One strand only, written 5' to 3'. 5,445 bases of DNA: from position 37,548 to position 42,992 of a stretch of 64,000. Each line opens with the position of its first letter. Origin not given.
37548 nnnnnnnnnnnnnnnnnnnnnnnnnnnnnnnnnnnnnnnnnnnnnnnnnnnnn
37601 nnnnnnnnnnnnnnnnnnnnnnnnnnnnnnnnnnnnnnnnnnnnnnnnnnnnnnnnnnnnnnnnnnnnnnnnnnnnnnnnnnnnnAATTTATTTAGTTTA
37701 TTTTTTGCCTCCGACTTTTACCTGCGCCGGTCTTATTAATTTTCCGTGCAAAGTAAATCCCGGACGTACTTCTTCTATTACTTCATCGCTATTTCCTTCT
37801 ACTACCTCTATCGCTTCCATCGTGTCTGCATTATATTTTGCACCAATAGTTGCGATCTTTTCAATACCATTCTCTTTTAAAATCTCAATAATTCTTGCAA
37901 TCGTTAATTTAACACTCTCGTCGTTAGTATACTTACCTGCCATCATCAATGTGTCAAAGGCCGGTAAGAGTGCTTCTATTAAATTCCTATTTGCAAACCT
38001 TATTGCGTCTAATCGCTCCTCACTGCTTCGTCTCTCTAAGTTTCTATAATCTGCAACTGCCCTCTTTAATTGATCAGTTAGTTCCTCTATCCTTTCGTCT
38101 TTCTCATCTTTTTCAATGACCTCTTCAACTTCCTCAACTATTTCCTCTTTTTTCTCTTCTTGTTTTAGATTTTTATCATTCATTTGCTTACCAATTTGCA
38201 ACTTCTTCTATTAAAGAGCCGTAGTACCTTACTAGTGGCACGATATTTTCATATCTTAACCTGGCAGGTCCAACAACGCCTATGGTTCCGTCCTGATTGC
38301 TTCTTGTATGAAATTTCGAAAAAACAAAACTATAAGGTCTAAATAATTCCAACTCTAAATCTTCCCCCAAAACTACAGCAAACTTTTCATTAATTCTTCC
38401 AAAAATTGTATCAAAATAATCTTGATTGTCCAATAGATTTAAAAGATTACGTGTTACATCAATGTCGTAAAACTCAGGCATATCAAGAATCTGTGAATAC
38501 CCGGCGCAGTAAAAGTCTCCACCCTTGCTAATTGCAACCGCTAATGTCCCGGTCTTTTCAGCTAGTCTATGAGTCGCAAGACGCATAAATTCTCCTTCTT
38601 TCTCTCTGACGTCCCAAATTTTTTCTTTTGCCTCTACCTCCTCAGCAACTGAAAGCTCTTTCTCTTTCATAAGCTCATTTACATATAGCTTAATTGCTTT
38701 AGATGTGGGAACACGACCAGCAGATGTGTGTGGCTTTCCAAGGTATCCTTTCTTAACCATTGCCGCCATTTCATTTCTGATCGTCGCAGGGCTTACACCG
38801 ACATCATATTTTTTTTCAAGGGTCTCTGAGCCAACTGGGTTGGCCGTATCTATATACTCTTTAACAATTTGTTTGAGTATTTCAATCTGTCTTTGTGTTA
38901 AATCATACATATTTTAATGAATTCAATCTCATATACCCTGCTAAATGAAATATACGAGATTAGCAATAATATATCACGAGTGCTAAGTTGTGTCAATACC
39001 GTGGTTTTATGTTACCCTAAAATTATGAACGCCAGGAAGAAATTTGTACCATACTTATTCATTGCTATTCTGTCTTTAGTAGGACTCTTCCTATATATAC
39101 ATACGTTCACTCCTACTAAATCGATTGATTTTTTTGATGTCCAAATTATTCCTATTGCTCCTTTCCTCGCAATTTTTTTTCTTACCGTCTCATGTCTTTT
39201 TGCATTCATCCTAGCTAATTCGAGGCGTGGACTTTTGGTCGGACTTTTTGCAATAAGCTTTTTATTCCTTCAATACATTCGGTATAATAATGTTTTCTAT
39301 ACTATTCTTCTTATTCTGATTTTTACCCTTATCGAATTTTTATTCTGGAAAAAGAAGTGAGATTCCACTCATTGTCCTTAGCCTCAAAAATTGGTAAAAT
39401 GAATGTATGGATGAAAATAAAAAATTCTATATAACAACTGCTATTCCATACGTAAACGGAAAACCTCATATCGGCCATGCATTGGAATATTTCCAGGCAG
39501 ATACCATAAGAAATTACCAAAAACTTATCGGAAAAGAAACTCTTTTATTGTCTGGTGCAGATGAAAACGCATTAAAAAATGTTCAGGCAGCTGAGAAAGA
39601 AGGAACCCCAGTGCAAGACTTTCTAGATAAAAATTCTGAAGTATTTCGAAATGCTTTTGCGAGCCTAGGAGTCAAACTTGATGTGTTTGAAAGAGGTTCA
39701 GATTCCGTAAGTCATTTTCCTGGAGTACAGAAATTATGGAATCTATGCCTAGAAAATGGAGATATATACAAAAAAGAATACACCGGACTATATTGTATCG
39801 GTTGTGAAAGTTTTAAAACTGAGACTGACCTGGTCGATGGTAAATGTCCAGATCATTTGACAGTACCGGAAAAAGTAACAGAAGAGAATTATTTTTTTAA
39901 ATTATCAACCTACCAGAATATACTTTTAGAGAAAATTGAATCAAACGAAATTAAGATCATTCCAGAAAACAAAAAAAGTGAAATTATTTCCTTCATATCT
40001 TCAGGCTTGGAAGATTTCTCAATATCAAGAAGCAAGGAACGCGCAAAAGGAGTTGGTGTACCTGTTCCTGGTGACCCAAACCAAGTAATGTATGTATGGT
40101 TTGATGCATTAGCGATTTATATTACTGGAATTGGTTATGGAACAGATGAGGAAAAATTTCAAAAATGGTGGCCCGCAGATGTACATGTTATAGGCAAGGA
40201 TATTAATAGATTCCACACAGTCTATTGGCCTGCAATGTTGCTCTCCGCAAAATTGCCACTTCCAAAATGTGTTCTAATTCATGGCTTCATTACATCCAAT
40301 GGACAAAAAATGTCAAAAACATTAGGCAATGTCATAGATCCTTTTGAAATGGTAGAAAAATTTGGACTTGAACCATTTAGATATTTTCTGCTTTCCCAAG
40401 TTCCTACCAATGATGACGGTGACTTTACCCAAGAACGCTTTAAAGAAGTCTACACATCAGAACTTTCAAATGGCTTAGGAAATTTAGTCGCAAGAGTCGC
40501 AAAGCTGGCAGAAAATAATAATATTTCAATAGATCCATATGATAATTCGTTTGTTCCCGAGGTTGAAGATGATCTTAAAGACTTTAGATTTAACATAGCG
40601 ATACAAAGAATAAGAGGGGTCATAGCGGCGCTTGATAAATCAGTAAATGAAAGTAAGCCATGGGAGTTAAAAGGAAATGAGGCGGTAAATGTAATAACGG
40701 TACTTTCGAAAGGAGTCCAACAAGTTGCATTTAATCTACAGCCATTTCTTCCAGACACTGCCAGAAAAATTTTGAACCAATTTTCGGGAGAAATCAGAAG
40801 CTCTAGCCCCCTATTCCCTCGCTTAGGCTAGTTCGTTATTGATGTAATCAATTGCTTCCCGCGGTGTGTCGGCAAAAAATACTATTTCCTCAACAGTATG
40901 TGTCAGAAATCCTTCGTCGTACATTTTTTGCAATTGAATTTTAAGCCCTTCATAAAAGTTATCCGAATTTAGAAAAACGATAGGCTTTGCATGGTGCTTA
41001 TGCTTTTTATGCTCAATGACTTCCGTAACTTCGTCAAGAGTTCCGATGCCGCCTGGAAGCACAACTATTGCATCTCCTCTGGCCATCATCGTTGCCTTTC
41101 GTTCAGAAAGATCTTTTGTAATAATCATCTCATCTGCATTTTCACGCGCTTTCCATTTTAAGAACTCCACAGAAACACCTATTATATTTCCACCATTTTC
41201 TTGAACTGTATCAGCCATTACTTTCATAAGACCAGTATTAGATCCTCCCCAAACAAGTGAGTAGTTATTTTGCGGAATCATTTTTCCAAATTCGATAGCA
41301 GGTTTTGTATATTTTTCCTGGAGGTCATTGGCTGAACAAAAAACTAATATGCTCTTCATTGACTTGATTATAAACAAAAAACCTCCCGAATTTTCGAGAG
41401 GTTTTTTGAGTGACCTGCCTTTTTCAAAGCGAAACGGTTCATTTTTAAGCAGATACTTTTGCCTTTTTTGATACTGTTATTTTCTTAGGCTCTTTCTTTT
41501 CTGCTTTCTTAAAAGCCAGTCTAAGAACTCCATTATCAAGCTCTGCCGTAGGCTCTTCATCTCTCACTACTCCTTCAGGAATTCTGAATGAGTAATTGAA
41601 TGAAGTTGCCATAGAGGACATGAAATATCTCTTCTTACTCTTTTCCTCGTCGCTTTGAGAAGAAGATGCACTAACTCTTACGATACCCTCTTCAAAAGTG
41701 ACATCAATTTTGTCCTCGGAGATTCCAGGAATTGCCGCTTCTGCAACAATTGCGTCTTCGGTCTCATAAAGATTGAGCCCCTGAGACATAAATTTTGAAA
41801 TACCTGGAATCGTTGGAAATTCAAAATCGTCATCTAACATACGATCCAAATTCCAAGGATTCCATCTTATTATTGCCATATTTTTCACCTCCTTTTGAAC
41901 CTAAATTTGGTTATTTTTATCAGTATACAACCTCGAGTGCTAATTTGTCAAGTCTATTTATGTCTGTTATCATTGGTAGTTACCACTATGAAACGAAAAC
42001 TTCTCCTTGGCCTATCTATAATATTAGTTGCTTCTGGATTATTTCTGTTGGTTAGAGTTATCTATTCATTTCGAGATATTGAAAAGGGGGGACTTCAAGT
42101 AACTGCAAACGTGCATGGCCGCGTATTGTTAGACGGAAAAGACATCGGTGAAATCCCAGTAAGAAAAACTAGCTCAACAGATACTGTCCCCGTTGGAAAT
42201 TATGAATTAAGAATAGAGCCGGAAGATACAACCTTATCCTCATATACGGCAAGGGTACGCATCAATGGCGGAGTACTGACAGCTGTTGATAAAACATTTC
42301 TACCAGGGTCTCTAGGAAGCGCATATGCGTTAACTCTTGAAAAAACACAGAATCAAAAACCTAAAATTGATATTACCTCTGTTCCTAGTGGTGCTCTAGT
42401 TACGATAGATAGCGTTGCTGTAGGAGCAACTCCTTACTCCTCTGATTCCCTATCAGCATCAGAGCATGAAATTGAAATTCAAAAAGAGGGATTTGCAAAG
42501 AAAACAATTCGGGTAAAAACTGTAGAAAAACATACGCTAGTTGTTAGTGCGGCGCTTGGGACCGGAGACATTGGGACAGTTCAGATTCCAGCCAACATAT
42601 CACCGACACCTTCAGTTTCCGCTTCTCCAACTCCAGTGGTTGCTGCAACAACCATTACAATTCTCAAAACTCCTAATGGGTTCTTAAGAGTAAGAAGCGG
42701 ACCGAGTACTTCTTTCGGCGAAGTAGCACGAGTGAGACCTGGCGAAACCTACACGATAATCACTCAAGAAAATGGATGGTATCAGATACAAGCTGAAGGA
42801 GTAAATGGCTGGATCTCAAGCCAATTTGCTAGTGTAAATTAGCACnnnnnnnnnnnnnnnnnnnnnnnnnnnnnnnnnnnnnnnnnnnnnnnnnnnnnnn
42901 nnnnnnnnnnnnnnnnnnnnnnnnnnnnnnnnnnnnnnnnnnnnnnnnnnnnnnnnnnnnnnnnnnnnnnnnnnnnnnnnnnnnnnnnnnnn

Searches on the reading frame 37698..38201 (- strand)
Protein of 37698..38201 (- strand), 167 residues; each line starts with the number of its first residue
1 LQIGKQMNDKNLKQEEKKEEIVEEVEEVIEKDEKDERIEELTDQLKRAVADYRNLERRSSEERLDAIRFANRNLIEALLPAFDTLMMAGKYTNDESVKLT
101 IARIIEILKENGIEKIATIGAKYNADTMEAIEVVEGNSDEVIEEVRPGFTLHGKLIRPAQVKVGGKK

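Call 14: search_protein_families(library=pfam, proteins=[window:37698-38201:-], max_evalue=0.001)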
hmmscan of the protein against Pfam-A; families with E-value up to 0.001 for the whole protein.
window:37698-38201:- (167 aa): 1 family
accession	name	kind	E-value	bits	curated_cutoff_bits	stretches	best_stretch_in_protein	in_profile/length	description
PF01025.24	GrpE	-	3.6e-29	102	25.8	1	14-163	5-163/165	GrpE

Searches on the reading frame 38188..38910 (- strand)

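Call 14: search_protein_families(library=pfam, proteins=[window:38188-38910:-], max_evalue=0.001)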
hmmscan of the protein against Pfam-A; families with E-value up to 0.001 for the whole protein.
window:38188-38910:- (240 aa): 2 families
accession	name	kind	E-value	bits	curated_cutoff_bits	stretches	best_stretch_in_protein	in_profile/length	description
PF01628.27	HrcA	-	6.4e-19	69.2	22.2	1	73-224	74-215/215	HrcA protein C terminal domain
PF03444.21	HrcA_DNA-bdg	-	0.00017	21.6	21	1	3-75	1-72/79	Winged helix-turn-helix transcription repressor, HrcA DNA-binding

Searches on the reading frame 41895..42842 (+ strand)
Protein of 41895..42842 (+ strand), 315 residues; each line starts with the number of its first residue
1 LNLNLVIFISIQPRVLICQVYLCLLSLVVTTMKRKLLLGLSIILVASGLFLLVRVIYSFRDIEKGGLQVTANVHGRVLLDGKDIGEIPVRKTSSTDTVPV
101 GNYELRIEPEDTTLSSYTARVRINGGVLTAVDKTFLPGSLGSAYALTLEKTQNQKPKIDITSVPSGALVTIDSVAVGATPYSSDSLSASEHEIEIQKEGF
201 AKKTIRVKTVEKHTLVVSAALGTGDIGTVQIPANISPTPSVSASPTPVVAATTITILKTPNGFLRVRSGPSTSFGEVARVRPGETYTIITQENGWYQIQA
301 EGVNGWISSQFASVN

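Call 4: search_protein_families(library=pfam, proteins=[window:41895-42842:+], max_evalue=0.01)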
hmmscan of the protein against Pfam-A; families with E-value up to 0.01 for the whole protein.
window:41895-42842:+ (315 aa): 4 families
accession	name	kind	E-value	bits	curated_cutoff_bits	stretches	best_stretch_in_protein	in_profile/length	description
PF08308.17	PEGA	-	2.3e-16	59.9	20.8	2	157-218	3-64/71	PEGA domain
PF08239.17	SH3_3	-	6.3e-13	49.1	27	1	263-311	2-52/54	Bacterial SH3 domain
PF06347.19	SH3_4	-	1.9e-07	31.2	24.1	1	265-309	6-51/56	Bacterial SH3 domain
PF18348.7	SH3_16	-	0.0053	16.9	25.8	0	283-309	18-46/49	Bacterial dipeptidyl-peptidase Sh3 domain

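Call 5: search_protein_families(library=ncbifam, proteins=[window:41895-42842:+], max_evalue=0.01)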
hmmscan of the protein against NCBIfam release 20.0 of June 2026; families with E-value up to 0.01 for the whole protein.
window:41895-42842:+ (315 aa): 5 families
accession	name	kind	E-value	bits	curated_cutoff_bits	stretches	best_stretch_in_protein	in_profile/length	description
NF040678.1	EntFM_CwpFM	equivalog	1.6e-07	30.7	720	1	261-312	222-273/430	enterotoxin EntFM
TIGR04211.1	SH3_and_anchor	equivalog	3.7e-05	23.4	65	1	265-313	9-59/198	TIGR04211 family SH3 domain-containing protein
NF040670.1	wall_bind_EntA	exception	0.00037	20.1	560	1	251-312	22-81/291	cell wall-binding protein EntA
NF040676.1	wall_bind_EntB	exception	0.00038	19.1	780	1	250-312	21-81/490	cell wall-binding protein EntB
NF040675.1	wall_bind_EntD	exception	0.0019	17.5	590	1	255-312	26-81/310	cell wall-binding protein EntD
